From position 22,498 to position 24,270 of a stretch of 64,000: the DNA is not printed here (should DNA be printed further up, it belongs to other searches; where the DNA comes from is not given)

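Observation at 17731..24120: Nitrogenase-like reductase system (NifB/NifX/NifH-like + NifD/NifK-like) embedded in methionine-sulfur genes: candidate Mar-type C-S-cleaving nitrogenase homolog with atypical architecture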

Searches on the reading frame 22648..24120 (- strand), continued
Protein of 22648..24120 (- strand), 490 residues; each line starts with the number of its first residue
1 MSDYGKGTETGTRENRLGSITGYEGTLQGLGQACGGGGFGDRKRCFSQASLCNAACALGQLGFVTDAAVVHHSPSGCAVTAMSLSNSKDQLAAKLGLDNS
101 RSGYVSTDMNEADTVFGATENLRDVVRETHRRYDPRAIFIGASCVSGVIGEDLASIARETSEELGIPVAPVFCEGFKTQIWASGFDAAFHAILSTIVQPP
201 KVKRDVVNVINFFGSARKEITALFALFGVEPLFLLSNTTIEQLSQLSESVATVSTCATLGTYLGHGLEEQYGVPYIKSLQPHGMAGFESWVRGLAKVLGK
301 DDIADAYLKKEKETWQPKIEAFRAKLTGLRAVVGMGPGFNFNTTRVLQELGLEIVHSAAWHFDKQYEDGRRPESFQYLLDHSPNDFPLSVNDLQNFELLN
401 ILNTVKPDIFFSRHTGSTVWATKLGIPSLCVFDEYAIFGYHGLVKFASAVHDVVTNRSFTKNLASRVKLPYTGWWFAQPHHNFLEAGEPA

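Call 28: find_related_loci(query=A1, collection=genome_contigs, flank=10000)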
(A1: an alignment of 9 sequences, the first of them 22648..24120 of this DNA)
Query A1 (490 aa) in genome_contigs; peptide patterns used: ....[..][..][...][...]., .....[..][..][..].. (x = any residue, [..] = any of these).
600 stretches matched a pattern (row limit reached: there are more); 594 encode a relative of the query (tblastn E <= 1e-3); the best 80 are kept; 80 distinct loci.
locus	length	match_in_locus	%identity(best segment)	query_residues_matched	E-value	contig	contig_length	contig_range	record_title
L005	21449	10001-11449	74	6-488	0e+0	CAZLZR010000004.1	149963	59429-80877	MAG TPA_asm: uncultured Acetivibrio sp. isolate binchicken_co152_19 genome assembly, contig: NODE_99_length_149963_cov_1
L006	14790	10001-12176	73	6-485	0e+0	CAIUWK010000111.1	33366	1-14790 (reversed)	MAG: uncultured Geobacter sp. isolate E14_bin-1665 genome assembly, contig: bin-1665:111/113, whole genome shotgun seque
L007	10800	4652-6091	71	6-485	0e+0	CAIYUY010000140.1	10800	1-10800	MAG: uncultured Desulfuromonadales bacterium isolate F14_bin-0369 genome assembly, contig: bin-0369:140/369, whole genom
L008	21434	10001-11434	69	8-485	0e+0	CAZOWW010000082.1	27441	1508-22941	MAG TPA_asm: uncultured Kineosporiaceae bacterium isolate binchicken_co50_20 genome assembly, contig: NODE_1809_length_2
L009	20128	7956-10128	67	6-485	0e+0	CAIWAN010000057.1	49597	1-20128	MAG: uncultured Candidatus Marinamargulisbacteria bacterium isolate LJ_bin-3332 genome assembly, contig: bin-3332:057/11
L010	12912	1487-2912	66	8-484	0e+0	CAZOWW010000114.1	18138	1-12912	MAG TPA_asm: uncultured Kineosporiaceae bacterium isolate binchicken_co50_20 genome assembly, contig: NODE_3439_length_1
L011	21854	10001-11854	56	11-488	0e+0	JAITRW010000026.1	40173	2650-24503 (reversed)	MAG: Tannerellaceae bacterium isolate Roe453_bin44 k119_2404721, whole genome shotgun sequence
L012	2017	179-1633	56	9-488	0e+0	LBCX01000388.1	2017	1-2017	Bacteroidales bacterium Barb4 Barb4_contig_1019, whole genome shotgun sequence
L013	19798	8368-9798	56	7-484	0e+0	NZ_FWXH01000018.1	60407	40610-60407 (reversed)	Clostridium acidisoli DSM 12555, whole genome shotgun sequence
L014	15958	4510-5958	55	6-488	0e+0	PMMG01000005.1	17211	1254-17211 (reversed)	MAG: Dehalococcoidia bacterium isolate fen_1014 73.20100900_E1D.16_contig_21724, whole genome shotgun sequence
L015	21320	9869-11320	55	6-485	0e+0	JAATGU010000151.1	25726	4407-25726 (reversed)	MAG: Bacteroidales bacterium isolate bin_67 k141_9353622, whole genome shotgun sequence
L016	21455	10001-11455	55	6-485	0e+0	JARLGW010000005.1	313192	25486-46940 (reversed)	MAG: Paludibacteraceae bacterium isolate MAG_CO152 MetaCoAG_Bin_152_Oxic_k141_515362, whole genome shotgun sequence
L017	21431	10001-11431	57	8-485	0e+0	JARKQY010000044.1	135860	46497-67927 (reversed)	MAG: Bacillota bacterium isolate Reactor_metabat.58 k141_943124, whole genome shotgun sequence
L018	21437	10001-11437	55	6-485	0e+0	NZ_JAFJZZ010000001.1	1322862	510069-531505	Clostridium aminobutyricum strain DSM 2634 1, whole genome shotgun sequence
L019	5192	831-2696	54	6-484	0e+0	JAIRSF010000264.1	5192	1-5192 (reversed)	MAG: Tannerella sp. isolate Ct408_bin163 k119_3771294, whole genome shotgun sequence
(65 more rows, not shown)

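Call 41: find_encoding_contigs(protein=P0026, flank=10000, max_places=1)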
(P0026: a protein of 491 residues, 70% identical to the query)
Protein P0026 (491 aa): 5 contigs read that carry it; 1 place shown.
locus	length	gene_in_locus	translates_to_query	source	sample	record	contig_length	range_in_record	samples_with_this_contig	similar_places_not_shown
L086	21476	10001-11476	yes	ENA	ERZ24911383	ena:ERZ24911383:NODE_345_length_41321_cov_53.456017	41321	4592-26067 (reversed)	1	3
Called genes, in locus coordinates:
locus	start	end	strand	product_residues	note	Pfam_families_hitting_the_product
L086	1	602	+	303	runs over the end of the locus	PF00528:BPD_transp_1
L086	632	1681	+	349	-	PF09084:NMT1, PF13379:NMT1_2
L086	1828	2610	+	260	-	PF00528:BPD_transp_1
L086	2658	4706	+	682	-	PF01869:BcrAD_BadFG, PF06050:HGD-D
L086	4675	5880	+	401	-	PF06050:HGD-D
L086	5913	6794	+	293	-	PF01869:BcrAD_BadFG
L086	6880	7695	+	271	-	PF07021:MetW (weak), PF13489:Methyltransf_23, PF05175:MTS, PF01209:Ubie_methyltran, PF08241:Methyltransf_11, PF08242:Methyltransf_12, PF13649:Methyltransf_25, PF13847:Methyltransf_31, +1 more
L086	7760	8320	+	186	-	PF00881:Nitroreductase, PF14512:TM1586_NiRdase (weak)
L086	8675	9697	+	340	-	PF00248:Aldo_ket_red, PF13183:Fer4_8 (weak), PF13187:Fer4_9, PF13534:Fer4_17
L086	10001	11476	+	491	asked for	PF00148:Oxidored_nitro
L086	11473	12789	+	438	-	PF00148:Oxidored_nitro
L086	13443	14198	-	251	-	-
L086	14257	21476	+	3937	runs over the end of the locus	?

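Call 43: search_protein_representatives(protein=window:22648-24120:-)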
Query: 490 residues. Proteins with E-value up to 0.001 (for the whole library): 1338; up to 1e-10: 499; up to 1e-30: 115. The best 150 are listed.
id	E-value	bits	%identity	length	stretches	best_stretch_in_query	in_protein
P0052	3.2e-226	767.8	70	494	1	8-478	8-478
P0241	5.3e-162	556.0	50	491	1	8-486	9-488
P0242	1.1e-133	462.6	50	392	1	99-485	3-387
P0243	6.9e-133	460.0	46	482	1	8-476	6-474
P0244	3.9e-112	391.5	39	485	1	12-485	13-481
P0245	9.2e-106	370.5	38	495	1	9-488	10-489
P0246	1.2e-101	356.9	37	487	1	12-483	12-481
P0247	4.1e-100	351.9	37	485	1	12-473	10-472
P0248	4.1e-99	348.6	37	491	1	9-485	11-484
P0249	5.7e-93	328.3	37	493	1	11-485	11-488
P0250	1.7e-89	316.9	49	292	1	204-486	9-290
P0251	1.4e-87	310.6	36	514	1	12-479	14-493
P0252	4.3e-83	295.8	38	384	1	109-488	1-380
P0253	5.0e-83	295.6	31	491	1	8-477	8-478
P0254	7.9e-75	268.5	34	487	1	12-482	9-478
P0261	8.2e-67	242.1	32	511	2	12-201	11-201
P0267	8.8e-60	218.9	31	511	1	12-480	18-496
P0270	4.3e-58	213.3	29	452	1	45-477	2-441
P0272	2.5e-56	207.5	29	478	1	13-479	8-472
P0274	1.2e-54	201.9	31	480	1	3-480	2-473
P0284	5.3e-50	186.6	29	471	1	12-479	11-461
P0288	3.2e-47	177.4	28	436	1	46-477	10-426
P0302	3.0e-42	161.1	31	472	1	12-478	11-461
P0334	3.6e-35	137.7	28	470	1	7-479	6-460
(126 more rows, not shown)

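Call 46: list_cluster_members(proteins=[P0241, P0243, P0244, P0245, P0246, P0247, P0248, P0249, P0251, P0253])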
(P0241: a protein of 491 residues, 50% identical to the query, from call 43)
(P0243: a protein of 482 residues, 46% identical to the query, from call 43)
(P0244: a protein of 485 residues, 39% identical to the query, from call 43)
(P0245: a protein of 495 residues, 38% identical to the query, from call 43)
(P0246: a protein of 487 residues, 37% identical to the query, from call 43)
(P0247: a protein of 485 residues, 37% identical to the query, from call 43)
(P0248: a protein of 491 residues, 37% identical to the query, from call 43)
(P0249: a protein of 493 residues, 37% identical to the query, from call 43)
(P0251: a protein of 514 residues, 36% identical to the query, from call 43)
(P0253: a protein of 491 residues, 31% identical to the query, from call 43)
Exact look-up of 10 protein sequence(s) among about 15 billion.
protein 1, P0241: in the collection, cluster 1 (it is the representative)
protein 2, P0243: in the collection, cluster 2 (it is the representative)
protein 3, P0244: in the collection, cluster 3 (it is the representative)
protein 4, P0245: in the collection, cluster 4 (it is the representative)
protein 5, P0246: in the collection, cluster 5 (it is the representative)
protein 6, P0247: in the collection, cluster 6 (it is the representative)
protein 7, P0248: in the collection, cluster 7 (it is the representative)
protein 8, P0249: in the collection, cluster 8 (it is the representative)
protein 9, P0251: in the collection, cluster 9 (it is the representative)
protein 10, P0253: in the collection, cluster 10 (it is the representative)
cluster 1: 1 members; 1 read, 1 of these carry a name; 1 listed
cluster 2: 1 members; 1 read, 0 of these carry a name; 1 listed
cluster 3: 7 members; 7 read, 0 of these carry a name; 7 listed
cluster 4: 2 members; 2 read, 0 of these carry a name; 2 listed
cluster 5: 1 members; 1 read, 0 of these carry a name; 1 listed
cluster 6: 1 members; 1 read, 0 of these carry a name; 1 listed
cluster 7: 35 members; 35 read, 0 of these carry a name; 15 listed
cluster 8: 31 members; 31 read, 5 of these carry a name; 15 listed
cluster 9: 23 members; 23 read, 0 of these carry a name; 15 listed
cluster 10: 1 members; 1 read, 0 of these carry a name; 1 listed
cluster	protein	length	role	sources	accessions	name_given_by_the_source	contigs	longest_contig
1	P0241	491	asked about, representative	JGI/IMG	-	nitrogenase molybdenum-iron protein alpha chain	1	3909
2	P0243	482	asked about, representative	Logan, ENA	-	-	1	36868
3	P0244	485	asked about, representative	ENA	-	-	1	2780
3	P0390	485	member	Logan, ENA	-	-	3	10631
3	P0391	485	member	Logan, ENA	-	-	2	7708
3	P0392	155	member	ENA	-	-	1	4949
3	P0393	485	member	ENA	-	-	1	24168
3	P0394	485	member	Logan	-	-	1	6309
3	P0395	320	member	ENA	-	-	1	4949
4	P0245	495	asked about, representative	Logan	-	-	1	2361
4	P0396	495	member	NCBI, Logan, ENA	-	-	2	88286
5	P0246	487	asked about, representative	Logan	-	-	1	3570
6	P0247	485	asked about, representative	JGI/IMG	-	-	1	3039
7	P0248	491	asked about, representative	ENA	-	-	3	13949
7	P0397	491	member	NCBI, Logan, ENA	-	-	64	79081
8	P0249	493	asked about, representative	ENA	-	-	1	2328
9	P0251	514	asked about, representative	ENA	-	-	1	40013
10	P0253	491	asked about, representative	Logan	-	-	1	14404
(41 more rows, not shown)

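Call 57: search_protein_families(library=ncbifam, proteins=[P0288, P0270, P0254, P0267, P0272, P0261, P0274, P0334, P0302, P0284], max_evalue=1e-30)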
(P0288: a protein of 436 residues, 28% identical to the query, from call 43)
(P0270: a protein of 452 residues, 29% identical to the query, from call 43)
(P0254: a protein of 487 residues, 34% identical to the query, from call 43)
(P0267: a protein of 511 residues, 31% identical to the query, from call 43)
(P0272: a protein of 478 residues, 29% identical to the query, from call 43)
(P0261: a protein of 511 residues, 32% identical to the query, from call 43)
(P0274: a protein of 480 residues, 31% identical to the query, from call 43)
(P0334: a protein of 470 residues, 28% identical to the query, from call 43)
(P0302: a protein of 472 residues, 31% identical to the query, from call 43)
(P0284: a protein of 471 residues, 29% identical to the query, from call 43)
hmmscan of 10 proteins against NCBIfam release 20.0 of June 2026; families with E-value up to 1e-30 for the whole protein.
P0288 (436 aa): 2 families
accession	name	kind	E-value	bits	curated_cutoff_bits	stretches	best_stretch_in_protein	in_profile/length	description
TIGR01283.1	nifE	equivalog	4.3e-33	114.6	505.1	1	24-406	53-448/459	nitrogenase iron-molybdenum cofactor biosynthesis protein NifE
TIGR01862.1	N2-ase-Ialpha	subfamily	4.5e-32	111.3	486.05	1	14-407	34-441/444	nitrogenase component I subunit alpha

P0270 (452 aa): 0 families

P0254 (487 aa): 4 families
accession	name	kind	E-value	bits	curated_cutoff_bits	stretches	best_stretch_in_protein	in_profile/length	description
TIGR01862.1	N2-ase-Ialpha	subfamily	9.4e-50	169.5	486.05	1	60-455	48-442/444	nitrogenase component I subunit alpha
TIGR01283.1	nifE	equivalog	3.7e-45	154.4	505.1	1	34-456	30-451/459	nitrogenase iron-molybdenum cofactor biosynthesis protein NifE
TIGR01282.1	nifD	equivalog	4.5e-45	154.2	653.55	1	61-456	63-460/466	nitrogenase molybdenum-iron protein alpha chain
TIGR01284.1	alt_nitrog_alph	subfamily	6.8e-37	127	512.8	1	61-457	59-451/457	nitrogenase subunit alpha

P0267 (511 aa): 5 families
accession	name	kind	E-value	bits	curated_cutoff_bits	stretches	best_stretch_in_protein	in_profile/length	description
TIGR01862.1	N2-ase-Ialpha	subfamily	2.3e-50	171.5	486.05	1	70-443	48-415/444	nitrogenase component I subunit alpha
TIGR01283.1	nifE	equivalog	5.9e-47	160.3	505.1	1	56-422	42-400/459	nitrogenase iron-molybdenum cofactor biosynthesis protein NifE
TIGR01282.1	nifD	equivalog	2e-44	152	653.55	1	70-424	62-411/466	nitrogenase molybdenum-iron protein alpha chain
TIGR01284.1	alt_nitrog_alph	subfamily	1.4e-37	129.2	512.8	1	70-423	58-401/457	nitrogenase subunit alpha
NF011047.0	PRK14477.1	equivalog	2.1e-31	108.6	1229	1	58-379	35-353/917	bifunctional nitrogenase iron-molybdenum cofactor biosynthesis protein NifEN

P0272 (478 aa): 5 families
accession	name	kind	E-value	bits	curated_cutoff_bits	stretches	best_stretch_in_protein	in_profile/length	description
TIGR01283.1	nifE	equivalog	5.8e-46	157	505.1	1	31-451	29-449/459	nitrogenase iron-molybdenum cofactor biosynthesis protein NifE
TIGR01282.1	nifD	equivalog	5.2e-38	130.9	653.55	1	55-452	59-459/466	nitrogenase molybdenum-iron protein alpha chain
TIGR01862.1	N2-ase-Ialpha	subfamily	1.5e-37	129.3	486.05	1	42-451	31-441/444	nitrogenase component I subunit alpha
NF011047.0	PRK14477.1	equivalog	2.1e-32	111.9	1229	1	23-452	12-443/917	bifunctional nitrogenase iron-molybdenum cofactor biosynthesis protein NifEN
TIGR01284.1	alt_nitrog_alph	subfamily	7.8e-31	107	512.8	1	42-453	41-448/457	nitrogenase subunit alpha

P0261 (511 aa): 5 families
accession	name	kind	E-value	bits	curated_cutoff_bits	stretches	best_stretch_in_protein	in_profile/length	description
TIGR01283.1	nifE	equivalog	5.3e-57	193.4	505.1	1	47-479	41-451/459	nitrogenase iron-molybdenum cofactor biosynthesis protein NifE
TIGR01862.1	N2-ase-Ialpha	subfamily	1.7e-48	165.4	486.05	1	63-478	49-442/444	nitrogenase component I subunit alpha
TIGR01282.1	nifD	equivalog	3.8e-45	154.5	653.55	1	65-479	65-460/466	nitrogenase molybdenum-iron protein alpha chain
NF011047.0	PRK14477.1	equivalog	3e-35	121.3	1229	0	247-479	204-444/917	bifunctional nitrogenase iron-molybdenum cofactor biosynthesis protein NifEN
TIGR01284.1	alt_nitrog_alph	subfamily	2.8e-32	111.8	512.8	1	63-477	59-448/457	nitrogenase subunit alpha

P0274 (480 aa): 5 families
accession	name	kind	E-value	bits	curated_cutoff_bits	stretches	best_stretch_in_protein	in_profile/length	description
TIGR01283.1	nifE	equivalog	8.7e-54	182.8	505.1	1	34-449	28-447/459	nitrogenase iron-molybdenum cofactor biosynthesis protein NifE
TIGR01862.1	N2-ase-Ialpha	subfamily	8e-49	166.5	486.05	1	61-449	47-439/444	nitrogenase component I subunit alpha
TIGR01282.1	nifD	equivalog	2.6e-43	148.4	653.55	1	62-450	62-457/466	nitrogenase molybdenum-iron protein alpha chain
NF011047.0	PRK14477.1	equivalog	2.5e-37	128.2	1229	1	25-457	11-447/917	bifunctional nitrogenase iron-molybdenum cofactor biosynthesis protein NifEN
TIGR01284.1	alt_nitrog_alph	subfamily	2.9e-36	124.9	512.8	1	61-445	57-442/457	nitrogenase subunit alpha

P0334 (470 aa): 1 family
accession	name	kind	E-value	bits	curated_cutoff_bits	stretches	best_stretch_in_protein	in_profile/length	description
TIGR01283.1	nifE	equivalog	6.2e-35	120.7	505.1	1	63-433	57-443/459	nitrogenase iron-molybdenum cofactor biosynthesis protein NifE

P0302 (472 aa): 0 families

P0284 (471 aa): 3 families
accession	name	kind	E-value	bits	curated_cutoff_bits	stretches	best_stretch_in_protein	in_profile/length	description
TIGR01283.1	nifE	equivalog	5.7e-43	147.1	505.1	1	59-438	53-447/459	nitrogenase iron-molybdenum cofactor biosynthesis protein NifE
TIGR01862.1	N2-ase-Ialpha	subfamily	1.5e-38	132.6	486.05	1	61-440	47-441/444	nitrogenase component I subunit alpha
TIGR01282.1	nifD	equivalog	5.2e-32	111.2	653.55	1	62-439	62-457/466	nitrogenase molybdenum-iron protein alpha chain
